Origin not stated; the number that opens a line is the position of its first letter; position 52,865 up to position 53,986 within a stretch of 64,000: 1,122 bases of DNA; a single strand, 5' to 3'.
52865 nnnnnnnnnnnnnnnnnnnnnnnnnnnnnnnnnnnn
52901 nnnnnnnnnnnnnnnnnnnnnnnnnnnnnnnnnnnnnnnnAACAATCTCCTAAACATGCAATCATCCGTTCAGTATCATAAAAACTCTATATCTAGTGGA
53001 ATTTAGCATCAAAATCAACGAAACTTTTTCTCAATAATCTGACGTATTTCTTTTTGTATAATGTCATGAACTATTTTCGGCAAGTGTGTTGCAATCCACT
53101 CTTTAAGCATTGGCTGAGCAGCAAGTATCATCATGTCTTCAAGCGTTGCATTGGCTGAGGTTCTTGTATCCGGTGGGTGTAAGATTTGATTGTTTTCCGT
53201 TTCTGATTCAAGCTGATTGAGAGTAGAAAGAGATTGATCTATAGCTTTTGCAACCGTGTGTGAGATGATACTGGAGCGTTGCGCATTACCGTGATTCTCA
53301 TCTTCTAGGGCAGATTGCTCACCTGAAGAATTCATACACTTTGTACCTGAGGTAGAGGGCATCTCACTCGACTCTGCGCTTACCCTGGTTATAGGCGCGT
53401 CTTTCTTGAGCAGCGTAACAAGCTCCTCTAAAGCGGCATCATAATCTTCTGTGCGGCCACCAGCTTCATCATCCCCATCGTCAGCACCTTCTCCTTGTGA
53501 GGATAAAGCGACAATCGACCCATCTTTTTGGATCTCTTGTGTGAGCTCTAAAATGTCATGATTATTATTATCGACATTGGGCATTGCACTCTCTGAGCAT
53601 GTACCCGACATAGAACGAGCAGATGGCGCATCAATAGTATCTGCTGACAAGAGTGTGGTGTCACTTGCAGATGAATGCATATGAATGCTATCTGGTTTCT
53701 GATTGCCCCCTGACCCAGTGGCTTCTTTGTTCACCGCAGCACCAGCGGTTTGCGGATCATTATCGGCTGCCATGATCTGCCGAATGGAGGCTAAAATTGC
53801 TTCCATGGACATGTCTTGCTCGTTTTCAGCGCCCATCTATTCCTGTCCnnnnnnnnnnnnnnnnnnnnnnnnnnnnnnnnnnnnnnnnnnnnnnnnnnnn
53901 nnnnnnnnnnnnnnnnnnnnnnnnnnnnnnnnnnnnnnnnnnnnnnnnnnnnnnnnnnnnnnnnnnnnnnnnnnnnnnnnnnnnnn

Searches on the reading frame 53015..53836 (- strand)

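Call 20: search_protein_families(library=ncbifam, proteins=[window:53015-53836:-], max_evalue=0.00001)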
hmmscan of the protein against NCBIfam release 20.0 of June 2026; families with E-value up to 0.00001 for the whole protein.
window:53015-53836:- (273 aa): 1 family
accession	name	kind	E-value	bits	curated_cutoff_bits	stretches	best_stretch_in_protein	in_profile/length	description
NF052660.1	PopZ_fam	subfamily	2e-19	71.5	125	1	10-267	3-165/167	PopZ family protein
